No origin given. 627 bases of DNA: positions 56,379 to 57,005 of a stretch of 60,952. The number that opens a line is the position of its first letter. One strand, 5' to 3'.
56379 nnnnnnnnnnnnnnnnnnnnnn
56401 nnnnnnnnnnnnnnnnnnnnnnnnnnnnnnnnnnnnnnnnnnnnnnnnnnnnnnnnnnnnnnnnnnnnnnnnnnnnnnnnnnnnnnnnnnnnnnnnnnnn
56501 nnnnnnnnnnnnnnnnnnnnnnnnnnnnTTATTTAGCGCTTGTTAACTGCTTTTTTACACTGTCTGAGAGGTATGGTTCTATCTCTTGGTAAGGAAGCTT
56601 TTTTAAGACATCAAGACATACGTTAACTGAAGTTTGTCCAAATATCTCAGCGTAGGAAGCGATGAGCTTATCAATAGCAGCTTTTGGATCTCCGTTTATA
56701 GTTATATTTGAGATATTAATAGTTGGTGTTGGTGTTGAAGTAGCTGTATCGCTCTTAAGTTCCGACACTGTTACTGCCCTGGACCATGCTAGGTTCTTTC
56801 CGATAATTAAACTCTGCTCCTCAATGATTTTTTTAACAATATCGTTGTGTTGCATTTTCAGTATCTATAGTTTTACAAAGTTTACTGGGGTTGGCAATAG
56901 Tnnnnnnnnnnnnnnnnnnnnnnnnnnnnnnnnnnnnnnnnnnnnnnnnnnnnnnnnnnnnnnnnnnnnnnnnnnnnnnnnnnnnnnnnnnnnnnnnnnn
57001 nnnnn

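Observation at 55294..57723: Candidate three-part split sensory system: stand-alone membrane sensor, small adaptor and soluble PAS kinase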

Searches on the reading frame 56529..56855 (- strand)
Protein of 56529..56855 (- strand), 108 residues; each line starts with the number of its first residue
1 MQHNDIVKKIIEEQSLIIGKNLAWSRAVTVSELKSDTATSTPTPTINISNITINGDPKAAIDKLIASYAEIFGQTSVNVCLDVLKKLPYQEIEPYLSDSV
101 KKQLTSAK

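Call 3: search_protein_families(library=pfam, proteins=[window:56529-56855:-], max_evalue=0.1)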
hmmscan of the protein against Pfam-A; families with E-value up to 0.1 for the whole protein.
window:56529-56855:- (108 aa): 0 families

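Call 4: search_protein_families(library=ncbifam, proteins=[window:56529-56855:-], max_evalue=0.1)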
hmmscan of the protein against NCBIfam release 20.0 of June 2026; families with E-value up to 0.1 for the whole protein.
window:56529-56855:- (108 aa): 1 family
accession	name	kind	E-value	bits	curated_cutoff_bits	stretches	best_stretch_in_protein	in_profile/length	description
NF038364.1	AglZ_HisF2_fam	equivalog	0.057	12.8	310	1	61-88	108-135/248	AglZ/HisF2 family acetamidino modification protein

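Call 9: find_homologous_proteins(query=window:56529-56855:-, max_evalue=0.01)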
Query window:56529-56855:- (108 aa): 8 proteins with E <= 0.01 among 17 candidates.
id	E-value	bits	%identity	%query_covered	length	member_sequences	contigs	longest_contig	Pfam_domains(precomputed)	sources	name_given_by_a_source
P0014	5.9e-57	208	94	100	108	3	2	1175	-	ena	-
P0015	8.3e-51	188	83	100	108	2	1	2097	-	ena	-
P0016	1.2e-49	184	83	100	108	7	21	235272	-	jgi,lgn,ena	jgi:hypothetical protein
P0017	1.2e-48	181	81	100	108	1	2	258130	-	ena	-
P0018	6.2e-41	156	75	100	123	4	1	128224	-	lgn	-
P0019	1.2e-40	155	71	100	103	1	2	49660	-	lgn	-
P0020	5.5e-40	153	72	98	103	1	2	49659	-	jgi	jgi:hypothetical protein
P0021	3.5e-37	144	69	96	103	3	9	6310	-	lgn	-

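Call 10: find_encoding_contigs(protein=P0016, flank=6000, max_places=3)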
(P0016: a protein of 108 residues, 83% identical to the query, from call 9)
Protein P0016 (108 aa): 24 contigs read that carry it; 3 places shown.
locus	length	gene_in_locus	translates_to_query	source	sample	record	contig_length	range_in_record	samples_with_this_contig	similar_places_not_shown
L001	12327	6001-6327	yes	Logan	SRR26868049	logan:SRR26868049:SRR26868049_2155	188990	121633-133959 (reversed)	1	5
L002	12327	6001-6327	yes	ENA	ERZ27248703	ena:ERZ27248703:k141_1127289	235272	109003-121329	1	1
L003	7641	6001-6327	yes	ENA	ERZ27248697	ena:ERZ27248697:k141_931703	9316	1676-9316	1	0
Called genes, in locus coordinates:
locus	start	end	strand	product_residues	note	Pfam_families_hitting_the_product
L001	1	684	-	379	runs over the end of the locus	PF00535:Glycos_transf_2, PF04138:GtrA_DPMS_TM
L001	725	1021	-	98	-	-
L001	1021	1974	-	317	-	PF00188:CAP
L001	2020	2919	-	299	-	-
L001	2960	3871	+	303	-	PF09924:LPG_synthase_C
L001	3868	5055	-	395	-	PF07690:MFS_1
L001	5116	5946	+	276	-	-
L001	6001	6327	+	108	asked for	-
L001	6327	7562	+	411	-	PF00512:HisKA, PF02518:HATPase_c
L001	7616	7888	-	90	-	PF00216:Bac_DNA_binding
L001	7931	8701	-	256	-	PF00149:Metallophos (faint), PF13277:YmdB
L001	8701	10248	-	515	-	PF12072:RNase_Y_N, PF00013:KH_1 (weak), PF26594:KH_NusA_2nd (weak), PF01966:HD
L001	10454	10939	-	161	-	-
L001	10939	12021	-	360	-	PF00154:RecA_N, PF08423:Rad51, PF06745:ATPase (faint), PF01637:ATPase_2 (faint), PF21096:RecA_C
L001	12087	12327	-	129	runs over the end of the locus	PF00072:Response_reg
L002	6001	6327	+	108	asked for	-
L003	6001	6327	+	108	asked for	-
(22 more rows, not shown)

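Call 11: find_encoding_contigs(protein=P0018, flank=6000, max_places=2)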
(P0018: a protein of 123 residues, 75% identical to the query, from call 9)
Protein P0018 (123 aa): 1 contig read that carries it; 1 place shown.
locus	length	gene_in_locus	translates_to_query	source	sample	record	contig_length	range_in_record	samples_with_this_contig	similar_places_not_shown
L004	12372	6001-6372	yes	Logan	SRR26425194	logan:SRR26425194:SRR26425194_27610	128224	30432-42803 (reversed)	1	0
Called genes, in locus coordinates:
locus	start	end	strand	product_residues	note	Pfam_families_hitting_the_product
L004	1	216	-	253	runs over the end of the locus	PF00535:Glycos_transf_2, PF10111:Glyco_tranf_2_2, PF13641:Glyco_tranf_2_3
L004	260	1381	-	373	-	PF00535:Glycos_transf_2, PF04138:GtrA_DPMS_TM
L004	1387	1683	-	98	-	PF18900:DUF5656 (weak)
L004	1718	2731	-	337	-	PF00188:CAP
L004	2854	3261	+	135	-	PF02675:AdoMet_dc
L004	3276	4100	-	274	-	-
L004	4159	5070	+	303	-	PF09924:LPG_synthase_C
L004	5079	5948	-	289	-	-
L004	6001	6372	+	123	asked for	-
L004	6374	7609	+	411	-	PF00512:HisKA, PF02518:HATPase_c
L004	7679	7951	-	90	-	PF00216:Bac_DNA_binding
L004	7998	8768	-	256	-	PF00149:Metallophos, PF13277:YmdB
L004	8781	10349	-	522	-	PF12072:RNase_Y_N, PF26594:KH_NusA_2nd (weak), PF00013:KH_1 (weak), PF01966:HD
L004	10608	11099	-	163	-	PF21981:RecX_HTH3 (faint)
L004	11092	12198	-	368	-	PF00154:RecA_N, PF06745:ATPase (faint), PF08423:Rad51, PF21096:RecA_C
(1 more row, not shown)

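Call 12: find_encoding_contigs(protein=P0019, flank=6000, max_places=2)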
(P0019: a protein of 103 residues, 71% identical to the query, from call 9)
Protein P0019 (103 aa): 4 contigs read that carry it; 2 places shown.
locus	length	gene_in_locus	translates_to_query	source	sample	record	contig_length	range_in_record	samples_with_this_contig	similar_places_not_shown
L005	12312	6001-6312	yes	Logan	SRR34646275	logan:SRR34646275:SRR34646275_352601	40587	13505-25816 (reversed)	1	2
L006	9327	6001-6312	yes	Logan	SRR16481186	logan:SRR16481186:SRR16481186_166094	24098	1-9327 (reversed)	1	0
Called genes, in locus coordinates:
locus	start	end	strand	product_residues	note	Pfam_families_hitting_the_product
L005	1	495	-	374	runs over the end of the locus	PF00535:Glycos_transf_2, PF04138:GtrA_DPMS_TM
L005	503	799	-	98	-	PF18900:DUF5656 (weak)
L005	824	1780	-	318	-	PF00188:CAP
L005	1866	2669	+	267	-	-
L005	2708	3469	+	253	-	PF05401:NodS (weak), PF13489:Methyltransf_23, PF13847:Methyltransf_31, PF08241:Methyltransf_11, PF08242:Methyltransf_12, PF13649:Methyltransf_25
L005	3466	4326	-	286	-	PF09924:LPG_synthase_C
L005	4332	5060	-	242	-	-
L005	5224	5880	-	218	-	-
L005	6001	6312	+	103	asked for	-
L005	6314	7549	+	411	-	PF00989:PAS (weak), PF00512:HisKA, PF02518:HATPase_c, PF13589:HATPase_c_3 (weak)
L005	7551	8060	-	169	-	PF04307:YdjM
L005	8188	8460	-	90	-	PF00216:Bac_DNA_binding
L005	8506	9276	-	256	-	PF00149:Metallophos, PF13277:YmdB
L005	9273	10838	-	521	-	PF12072:RNase_Y_N, PF26594:KH_NusA_2nd (weak), PF00013:KH_1 (weak), PF01966:HD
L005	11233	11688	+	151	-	PF01050:MannoseP_isomer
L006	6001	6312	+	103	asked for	-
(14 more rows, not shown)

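Call 22: search_protein_representatives(alignment_id=A2)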
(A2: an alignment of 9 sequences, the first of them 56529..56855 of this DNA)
Query: 9 sequences, 108 profile positions. Proteins with E-value up to 0.001 (for the whole library): 68; up to 1e-10: 12; up to 1e-30: 0. The best 68 are listed.
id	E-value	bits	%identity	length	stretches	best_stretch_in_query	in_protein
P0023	2.1e-21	92.3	-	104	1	4-104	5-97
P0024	1.2e-16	77.0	-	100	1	2-108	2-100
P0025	1.2e-16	77.0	-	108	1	4-103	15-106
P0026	2.7e-15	72.7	-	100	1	1-101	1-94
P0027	3.9e-14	68.9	-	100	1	2-106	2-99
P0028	1.7e-13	66.9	-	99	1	4-104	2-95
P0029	1.7e-13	66.9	-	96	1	1-105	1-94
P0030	5.4e-13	65.3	-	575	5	64-99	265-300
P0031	1.7e-12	63.7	-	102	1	4-86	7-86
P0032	2.4e-12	63.2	-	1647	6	70-100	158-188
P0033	2.9e-12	62.9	-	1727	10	62-99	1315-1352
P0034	1.6e-11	60.5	-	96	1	2-96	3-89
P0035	1.7e-10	57.2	-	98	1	1-99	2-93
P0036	3.4e-10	56.2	-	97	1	1-104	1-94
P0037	9.3e-10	54.8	-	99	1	1-104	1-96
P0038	4.3e-09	52.7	-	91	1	3-87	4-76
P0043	2.1e-07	47.3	-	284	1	3-104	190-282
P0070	1.2e-04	38.4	-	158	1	3-106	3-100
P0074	2.0e-04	37.7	-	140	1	4-84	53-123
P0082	4.7e-04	36.5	-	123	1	4-86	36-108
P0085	5.3e-04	36.3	-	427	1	4-94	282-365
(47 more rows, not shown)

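Call 24: search_protein_families(library=pfam, proteins=[P0074, P0082, P0038, P0024, P0023, P0085, P0070, P0043, P0031], max_evalue=1)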
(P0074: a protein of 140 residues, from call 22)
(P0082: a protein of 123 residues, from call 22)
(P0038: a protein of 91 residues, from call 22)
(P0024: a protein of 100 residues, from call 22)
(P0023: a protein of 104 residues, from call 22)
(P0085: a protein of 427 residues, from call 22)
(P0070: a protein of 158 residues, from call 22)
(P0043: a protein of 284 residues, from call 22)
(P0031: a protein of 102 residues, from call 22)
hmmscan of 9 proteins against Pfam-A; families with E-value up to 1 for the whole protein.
P0074 (140 aa): 2 families
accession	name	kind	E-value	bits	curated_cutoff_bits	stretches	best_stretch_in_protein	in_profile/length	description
PF11348.13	DUF3150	-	0.037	13.8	24.9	1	42-126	98-185/257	Protein of unknown function (DUF3150)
PF14144.11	DOG1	-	0.3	11.7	27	0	79-125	3-47/77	Seed dormancy control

P0082 (123 aa): 0 families

P0038 (91 aa): 0 families

P0024 (100 aa): 0 families

P0023 (104 aa): 2 families
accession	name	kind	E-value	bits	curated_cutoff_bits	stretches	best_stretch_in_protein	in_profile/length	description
PF11976.14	Rad60-SLD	-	0.016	15.5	23.8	1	37-65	6-34/72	Ubiquitin-2 like Rad60 SUMO-like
PF09777.14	OSTMP1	-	0.02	14.7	25.8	1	30-80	124-174/240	Osteopetrosis-associated transmembrane protein 1 precursor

P0085 (427 aa): 0 families

P0070 (158 aa): 1 family
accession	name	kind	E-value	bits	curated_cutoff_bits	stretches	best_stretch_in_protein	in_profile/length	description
PF25421.1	DUF7891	-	0.14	12.8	27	1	40-96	1-56/90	Domain of unknown function (DUF7891)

P0043 (284 aa): 2 families
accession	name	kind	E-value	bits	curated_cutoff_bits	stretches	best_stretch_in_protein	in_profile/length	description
PF00712.24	DNA_pol3_beta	-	5.8e-22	78.5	24.4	1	1-117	1-119/120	DNA polymerase III beta subunit, N-terminal domain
PF02767.21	DNA_pol3_beta_2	-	1.3e-17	64.6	27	2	128-228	2-104/116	DNA polymerase III beta subunit, central domain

P0031 (102 aa): 2 families
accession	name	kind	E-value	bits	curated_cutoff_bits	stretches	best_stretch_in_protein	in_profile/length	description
PF16679.11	CDT1_C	-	0.038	15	25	1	58-90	56-88/96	DNA replication factor Cdt1 C-terminal domain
PF05891.18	Methyltransf_PK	-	0.2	11.6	27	1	45-95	162-212/218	AdoMet dependent proline di-methyltransferase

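Call 31: predict_structure(alignment_id=A3)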
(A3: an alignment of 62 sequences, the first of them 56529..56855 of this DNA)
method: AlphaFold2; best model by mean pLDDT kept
length: 108 residues; sequences in the alignment: 62
mean_pLDDT: 88.6   pTM: 0.82
mean pLDDT of the five models: 88.6, 87.3, 86.6, 84.3, 82.8
residues with pLDDT >= 90: 82; 70-90: 13; 50-70: 12; < 50: 1
segments of 3 or more residues with pLDDT < 50: none
pLDDT, mean of each block of 10 residues (from residue 1): 90 94 92 74 67 93 96 95 95 95 82
secondary structure, 60 per line:
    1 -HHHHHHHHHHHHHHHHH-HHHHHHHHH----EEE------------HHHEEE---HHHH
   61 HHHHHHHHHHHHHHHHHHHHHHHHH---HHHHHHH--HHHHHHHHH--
elements in order: H2-18 H20-28 E33-35 E51-53 H57-85 H89-95 H98-106

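Call 34: fold_search(model_id=the predicted structure, library=pdb)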
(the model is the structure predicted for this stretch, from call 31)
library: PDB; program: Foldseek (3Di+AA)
matches with E <= 10: 23; with E <= 0.001: 0
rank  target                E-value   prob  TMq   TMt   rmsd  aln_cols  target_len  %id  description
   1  8fiq_A                3.1e+00  0.10  0.29  0.21  11.5       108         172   10  Multi-state design of two-state switchable hinge proteins (released 2023-08-16)
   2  9kup_B                4.2e+00  0.06  0.22  0.18  12.9       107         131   10  Crystal structure of MCP2201LBD (released 2025-10-22)
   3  4ymr_A                5.2e+00  0.03  0.23  0.20  15.7       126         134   15  Crystal structure of the domain swapped PXB/TPR domain of mouse SNX21 (released 2015-04-29)
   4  6mx5                  5.5e+00  0.21  0.46  0.29   5.2        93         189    9  Crystal structure of H-NOX protein from Nostoc sp. (released 2018-11-07)
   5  4fdk_A                5.8e+00  0.15  0.44  0.28   7.2       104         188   15  F78L Tt H-NOX (released 2013-08-28)
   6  8vx7_B                5.8e+00  0.08  0.32  0.24   9.9       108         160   12  Computationally designed tunable C2 symmetric tandem repeat homodimer, bound to cyclic peptide (released 2025-02-05)
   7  6lvr_C                6.1e+00  0.14  0.28  0.17   3.3        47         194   19  Crystal structure of the PPR domain of Arabidopsis thaliana protein-only RNase P 1 (PRORP1) in complex with tRNA (released 2020-08-12)
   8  9k7w_A                6.8e+00  0.06  0.28  0.32  11.7       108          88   12  Crystal structure of designed nickel-induced homotrimer C3-Ni1-HH*3-18 (released 2025-10-29)
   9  9esh_R                6.8e+00  0.05  0.28  0.08  10.3       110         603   12  Structure of a B-state intermediate committed to discard (Bd-I state) (released 2024-12-25)
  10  9ijj_4X               6.8e+00  0.03  0.24  0.06  11.9       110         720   13  In situ structure of the central apparatus in mouse sperm axoneme. (released 2025-06-04)
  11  9k7w_E                7.2e+00  0.06  0.26  0.30   9.5        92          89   14  Crystal structure of designed nickel-induced homotrimer C3-Ni1-HH*3-18 (released 2025-10-29)
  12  1bqb                  7.6e+00  0.14  0.40  0.17   3.4        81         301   16  AUREOLYSIN, STAPHYLOCOCCUS AUREUS METALLOPROTEINASE (released 1999-01-13)
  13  9k6o_C                7.6e+00  0.11  0.43  0.47   4.3       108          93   18  Crystal structure of designed zinc-induced homopentamer C5-Zn1-HEHE-1 (released 2025-10-22)
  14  9k7w_D                7.6e+00  0.06  0.28  0.32  10.8        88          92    9  Crystal structure of designed nickel-induced homotrimer C3-Ni1-HH*3-18 (released 2025-10-29)
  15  8hbh_B                8.0e+00  0.12  0.42  0.10   7.3        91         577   11  Structure of human soluble guanylate cyclase in the NO-activated state at 3.1 angstrom (released 2023-04-19)
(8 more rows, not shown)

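Call 39: find_encoding_contigs(protein=P0085, flank=5000, max_places=3)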
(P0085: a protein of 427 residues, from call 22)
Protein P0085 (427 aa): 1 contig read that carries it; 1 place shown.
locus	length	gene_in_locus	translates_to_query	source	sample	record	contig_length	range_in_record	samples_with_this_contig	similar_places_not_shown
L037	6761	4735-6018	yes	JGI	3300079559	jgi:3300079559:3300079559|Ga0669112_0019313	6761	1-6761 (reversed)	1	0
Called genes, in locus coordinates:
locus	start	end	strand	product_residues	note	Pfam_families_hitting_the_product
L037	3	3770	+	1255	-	?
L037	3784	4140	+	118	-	-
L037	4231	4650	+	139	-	-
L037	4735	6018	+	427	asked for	-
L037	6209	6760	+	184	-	?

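Call 41: search_solved_structures(query=A3, max_evalue=10)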
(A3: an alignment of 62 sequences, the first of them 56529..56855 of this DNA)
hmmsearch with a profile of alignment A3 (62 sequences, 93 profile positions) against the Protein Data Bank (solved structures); distinct sequences matched with E-value up to 10: 13.
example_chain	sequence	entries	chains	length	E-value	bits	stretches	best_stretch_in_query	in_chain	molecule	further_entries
7zr2_A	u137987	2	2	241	0.034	17.5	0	47-90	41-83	Spike protein S2',Chimeric protein mimic of SARS-CoV-2 Spike HR1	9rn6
7wxz_A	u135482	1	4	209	0.045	17.1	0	45-80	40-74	Spike protein S2'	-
3d79_A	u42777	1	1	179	0.084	16.3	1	7-45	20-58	Putative uncharacterized protein PH0734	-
8byp_X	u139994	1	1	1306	0.13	15.7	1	4-62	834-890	Botulinum neurotoxin type X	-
9l7p_E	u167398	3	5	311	0.88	13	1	29-61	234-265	Retron St85 family RNA-directed DNA polymerase | Retron I-A Ec78 reverse transcriptase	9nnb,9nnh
9kjx_A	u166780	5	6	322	0.93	12.9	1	29-61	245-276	RNA-directed DNA polymerase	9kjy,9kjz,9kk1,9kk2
3h6p_C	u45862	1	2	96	1.1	12.7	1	19-66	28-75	ESAT-6-like protein esxR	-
1rep_C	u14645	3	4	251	1.3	12.4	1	52-80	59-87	PROTEIN (REPLICATION INITIATION PROTEIN) | Replication initiation protein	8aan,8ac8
9vhe_A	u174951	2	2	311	1.3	12.4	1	29-61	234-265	Retron Ec78 reverse transcriptase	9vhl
36ot_C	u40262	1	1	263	1.4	12.3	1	52-80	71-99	Replication initiation protein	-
36nq_C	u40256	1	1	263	1.4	12.3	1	52-80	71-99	Replication initiation protein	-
36ow_C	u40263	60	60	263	1.4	12.3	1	52-80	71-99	Replication initiation protein | RepB family plasmid replication initiator protein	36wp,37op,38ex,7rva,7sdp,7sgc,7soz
2z9o_A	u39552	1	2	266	1.4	12.3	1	52-80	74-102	Replication initiation protein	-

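Call 51: find_related_loci(query=A4, collection=metagenome_contigs, flank=4000)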
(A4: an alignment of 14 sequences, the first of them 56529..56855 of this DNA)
Query A4 (108 aa) in metagenome_contigs; peptide patterns used: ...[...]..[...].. (x = any residue, [..] = any of these).
130 stretches matched a pattern; 113 encode a relative of the query (tblastn E <= 1e-3); the best 80 are kept; 80 distinct loci.
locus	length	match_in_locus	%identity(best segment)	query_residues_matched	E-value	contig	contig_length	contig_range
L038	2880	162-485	82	1-108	2e-56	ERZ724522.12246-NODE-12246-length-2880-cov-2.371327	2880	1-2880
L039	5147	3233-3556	82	1-108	2e-56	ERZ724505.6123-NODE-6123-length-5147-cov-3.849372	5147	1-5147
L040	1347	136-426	50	1-107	2e-28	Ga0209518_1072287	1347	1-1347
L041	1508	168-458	45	1-108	6e-25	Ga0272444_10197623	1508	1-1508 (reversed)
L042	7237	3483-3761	46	4-104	2e-24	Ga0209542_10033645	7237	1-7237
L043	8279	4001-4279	46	4-104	2e-24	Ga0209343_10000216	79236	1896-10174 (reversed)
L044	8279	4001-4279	46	4-104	2e-24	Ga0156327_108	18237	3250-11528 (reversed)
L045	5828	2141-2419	43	4-104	1e-23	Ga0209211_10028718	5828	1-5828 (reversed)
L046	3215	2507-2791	39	1-105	2e-23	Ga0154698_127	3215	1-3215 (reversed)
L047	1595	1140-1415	43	1-101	2e-22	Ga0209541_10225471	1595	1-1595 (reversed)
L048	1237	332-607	43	1-101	2e-22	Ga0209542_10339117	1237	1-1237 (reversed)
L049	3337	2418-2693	39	1-100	7e-20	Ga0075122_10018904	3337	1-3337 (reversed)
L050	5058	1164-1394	44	5-88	4e-16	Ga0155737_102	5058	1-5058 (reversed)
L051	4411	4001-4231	44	5-88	4e-16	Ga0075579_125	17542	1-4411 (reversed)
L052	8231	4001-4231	44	5-88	4e-16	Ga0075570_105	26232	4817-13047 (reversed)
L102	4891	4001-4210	38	6-85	5e-8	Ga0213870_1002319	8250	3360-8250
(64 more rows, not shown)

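Call 63: search_protein_families(library=pfam, proteins=[L102:3-1736:+], max_evalue=0.1)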
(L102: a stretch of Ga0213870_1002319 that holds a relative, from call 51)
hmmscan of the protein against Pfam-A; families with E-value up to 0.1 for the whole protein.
L102:3-1736:+ (577 aa): 15 families
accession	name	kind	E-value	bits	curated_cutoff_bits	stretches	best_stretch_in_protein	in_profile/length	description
PF00931.28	NB-ARC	-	6.4e-16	58.8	23.5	1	13-238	7-247/248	NB-ARC domain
PF06068.19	TIP49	-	5.8e-06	26.1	23.8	1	14-51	38-75/347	TIP49 P-loop domain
PF13401.12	AAA_22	-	3.8e-05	24.5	27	1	26-110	5-91/130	AAA domain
PF13191.12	AAA_16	-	0.0015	19.4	32.6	1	25-53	23-51/167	AAA ATPase domain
PF05729.18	NACHT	-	0.0026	18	26.7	1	28-90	2-69/167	NACHT domain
PF25199.1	nSTAND_NTPase5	-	0.0036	17.6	34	1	5-71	19-86/145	Novel STAND NTPase 5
PF06745.19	ATPase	-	0.0044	16.9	26.6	1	17-90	10-81/231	KaiC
PF20720.3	nSTAND3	-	0.015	15.4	27.2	1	27-53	18-44/155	Novel STAND NTPase 3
PF01637.24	ATPase_2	-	0.021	15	33.2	1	24-74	17-68/225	ATPase domain predominantly from Archaea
PF00910.28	RNA_helicase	-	0.031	15.2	21.5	1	29-89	1-64/105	RNA helicase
PF13481.12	AAA_25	-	0.038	14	27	1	8-48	15-55/195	AAA domain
PF25201.1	nSTAND6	-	0.043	14.3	27.7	1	10-50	3-42/148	Novel STAND NTPase 6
PF13173.12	AAA_14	-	0.058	13.8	27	0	26-110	2-69/129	AAA domain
PF01656.29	CbiA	-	0.076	13.4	25.4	0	30-66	3-38/125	CobQ/CobB/MinD/ParA nucleotide binding domain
PF04851.21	ResIII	-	0.096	13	22.5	0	13-56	10-53/164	Type III restriction enzyme, res subunit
